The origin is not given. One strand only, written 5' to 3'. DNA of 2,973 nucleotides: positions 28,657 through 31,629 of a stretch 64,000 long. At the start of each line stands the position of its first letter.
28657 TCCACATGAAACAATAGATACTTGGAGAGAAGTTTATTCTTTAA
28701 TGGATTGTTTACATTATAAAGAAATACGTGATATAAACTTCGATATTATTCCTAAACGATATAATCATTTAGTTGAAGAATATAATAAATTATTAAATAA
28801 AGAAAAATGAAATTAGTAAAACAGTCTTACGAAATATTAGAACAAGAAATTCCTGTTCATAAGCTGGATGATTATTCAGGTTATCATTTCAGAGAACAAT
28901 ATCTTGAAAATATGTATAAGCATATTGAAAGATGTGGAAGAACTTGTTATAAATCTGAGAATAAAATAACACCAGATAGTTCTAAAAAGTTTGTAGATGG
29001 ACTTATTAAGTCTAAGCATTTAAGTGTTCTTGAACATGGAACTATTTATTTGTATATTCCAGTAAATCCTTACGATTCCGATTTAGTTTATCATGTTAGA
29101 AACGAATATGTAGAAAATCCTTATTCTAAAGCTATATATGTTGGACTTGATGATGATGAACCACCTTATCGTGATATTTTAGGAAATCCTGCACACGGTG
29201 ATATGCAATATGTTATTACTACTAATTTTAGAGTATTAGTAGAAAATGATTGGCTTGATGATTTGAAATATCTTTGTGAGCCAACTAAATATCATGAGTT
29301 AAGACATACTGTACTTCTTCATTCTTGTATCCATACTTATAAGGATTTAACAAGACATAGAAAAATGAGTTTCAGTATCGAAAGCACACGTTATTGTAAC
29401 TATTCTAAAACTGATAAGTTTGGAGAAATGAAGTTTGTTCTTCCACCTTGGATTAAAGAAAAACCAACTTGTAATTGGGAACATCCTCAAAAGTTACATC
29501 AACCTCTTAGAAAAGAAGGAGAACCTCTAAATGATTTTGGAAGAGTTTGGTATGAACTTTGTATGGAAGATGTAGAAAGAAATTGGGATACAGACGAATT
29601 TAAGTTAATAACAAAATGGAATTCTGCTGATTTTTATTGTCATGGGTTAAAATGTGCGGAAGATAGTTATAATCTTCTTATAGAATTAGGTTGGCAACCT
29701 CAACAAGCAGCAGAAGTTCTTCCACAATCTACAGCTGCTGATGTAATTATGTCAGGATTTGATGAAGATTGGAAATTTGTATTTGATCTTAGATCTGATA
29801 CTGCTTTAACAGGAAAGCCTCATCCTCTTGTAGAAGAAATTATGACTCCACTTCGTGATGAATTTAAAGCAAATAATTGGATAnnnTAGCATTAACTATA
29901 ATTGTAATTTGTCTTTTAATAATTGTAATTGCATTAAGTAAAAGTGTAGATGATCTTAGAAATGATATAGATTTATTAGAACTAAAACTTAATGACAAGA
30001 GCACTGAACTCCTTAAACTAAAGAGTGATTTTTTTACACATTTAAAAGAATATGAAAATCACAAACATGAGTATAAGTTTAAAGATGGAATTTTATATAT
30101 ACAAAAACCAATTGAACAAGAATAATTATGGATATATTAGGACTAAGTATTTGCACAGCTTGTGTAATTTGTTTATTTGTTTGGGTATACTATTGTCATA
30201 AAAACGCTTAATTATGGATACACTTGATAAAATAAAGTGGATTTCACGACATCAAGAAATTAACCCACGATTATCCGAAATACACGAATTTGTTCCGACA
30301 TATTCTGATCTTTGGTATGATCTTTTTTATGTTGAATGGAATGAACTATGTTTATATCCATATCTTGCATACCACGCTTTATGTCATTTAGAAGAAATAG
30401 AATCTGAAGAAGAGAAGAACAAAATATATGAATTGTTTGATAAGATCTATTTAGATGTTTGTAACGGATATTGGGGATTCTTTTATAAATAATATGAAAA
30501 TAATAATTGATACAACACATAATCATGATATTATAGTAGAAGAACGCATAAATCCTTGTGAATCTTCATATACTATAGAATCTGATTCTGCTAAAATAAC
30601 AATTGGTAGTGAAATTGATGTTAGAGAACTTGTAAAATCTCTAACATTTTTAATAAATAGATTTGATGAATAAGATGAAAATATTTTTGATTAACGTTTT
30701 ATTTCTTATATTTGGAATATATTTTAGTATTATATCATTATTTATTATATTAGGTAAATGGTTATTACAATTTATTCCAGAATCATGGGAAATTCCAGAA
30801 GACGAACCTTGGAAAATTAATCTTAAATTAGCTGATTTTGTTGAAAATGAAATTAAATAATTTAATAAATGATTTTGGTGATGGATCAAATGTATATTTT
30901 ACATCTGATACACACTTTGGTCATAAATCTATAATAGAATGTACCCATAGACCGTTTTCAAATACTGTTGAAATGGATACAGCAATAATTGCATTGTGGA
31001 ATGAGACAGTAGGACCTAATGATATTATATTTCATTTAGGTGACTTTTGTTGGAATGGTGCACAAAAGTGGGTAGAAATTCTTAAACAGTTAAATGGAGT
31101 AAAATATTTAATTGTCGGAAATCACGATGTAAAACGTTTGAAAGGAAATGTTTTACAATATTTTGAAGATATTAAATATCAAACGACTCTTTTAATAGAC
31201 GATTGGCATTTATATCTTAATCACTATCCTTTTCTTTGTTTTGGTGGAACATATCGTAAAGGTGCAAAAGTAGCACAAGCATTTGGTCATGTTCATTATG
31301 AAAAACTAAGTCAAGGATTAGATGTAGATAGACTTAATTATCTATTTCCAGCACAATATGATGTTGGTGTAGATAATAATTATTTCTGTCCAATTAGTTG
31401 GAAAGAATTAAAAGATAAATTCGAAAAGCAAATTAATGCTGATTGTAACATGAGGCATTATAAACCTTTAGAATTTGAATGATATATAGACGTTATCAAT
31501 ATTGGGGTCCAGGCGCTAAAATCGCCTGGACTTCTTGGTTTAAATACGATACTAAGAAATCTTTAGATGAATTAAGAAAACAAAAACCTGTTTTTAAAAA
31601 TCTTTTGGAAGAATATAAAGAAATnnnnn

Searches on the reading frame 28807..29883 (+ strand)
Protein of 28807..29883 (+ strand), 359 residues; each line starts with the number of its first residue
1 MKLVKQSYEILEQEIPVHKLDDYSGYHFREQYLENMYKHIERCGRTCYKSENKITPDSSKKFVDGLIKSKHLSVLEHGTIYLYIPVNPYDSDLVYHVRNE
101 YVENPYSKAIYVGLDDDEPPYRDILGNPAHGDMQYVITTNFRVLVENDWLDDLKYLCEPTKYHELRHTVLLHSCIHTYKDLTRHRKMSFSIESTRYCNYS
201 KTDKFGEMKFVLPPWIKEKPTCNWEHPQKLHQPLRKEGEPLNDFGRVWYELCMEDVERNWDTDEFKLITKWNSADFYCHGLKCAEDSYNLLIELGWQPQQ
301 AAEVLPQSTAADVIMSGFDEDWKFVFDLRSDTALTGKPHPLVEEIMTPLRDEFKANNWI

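Call 74: search_protein_families(library=pfam, proteins=[window:28807-29883:+], max_evalue=0.001)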
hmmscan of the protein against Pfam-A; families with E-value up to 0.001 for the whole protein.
window:28807-29883:+ (359 aa): 1 family
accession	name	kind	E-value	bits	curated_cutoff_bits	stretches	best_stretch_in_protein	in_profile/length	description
PF02511.20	Thy1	-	5.7e-19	69.1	24.8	2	177-332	70-168/191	Thymidylate synthase complementing protein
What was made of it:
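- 28807..29886 (+): ThyX flavin-dependent thymidylate synthase, 1.7 kb upstream. It is part of the nucleotide-metabolism context and could be a second, indirect sink for formate-derived one-carbon units. Pfam PF02511 (call 74).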

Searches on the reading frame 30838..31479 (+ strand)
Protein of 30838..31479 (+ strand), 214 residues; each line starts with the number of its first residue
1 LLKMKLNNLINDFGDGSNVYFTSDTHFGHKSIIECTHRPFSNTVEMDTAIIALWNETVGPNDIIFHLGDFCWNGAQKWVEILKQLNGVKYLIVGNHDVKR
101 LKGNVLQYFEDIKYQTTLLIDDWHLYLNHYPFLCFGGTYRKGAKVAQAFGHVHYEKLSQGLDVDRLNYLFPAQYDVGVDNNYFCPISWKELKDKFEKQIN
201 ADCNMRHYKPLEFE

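Call 74: search_protein_families(library=pfam, proteins=[window:30838-31479:+], max_evalue=0.001)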
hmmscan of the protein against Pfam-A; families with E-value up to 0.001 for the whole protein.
window:30838-31479:+ (214 aa): 2 families
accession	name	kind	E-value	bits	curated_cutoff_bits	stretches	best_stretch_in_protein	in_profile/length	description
PF00149.33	Metallophos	-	7.5e-08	33.5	21.5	1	19-137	3-116/191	Calcineurin-like phosphoesterase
PF12850.12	Metallophos_2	-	1.4e-05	25.6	27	1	22-158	6-122/154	Calcineurin-like phosphoesterase superfamily domain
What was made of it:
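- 30838..31482 (+): Calcineurin-like metallophosphoesterase, the upstream member of the same gene string. Pfam PF00149 (call 74).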
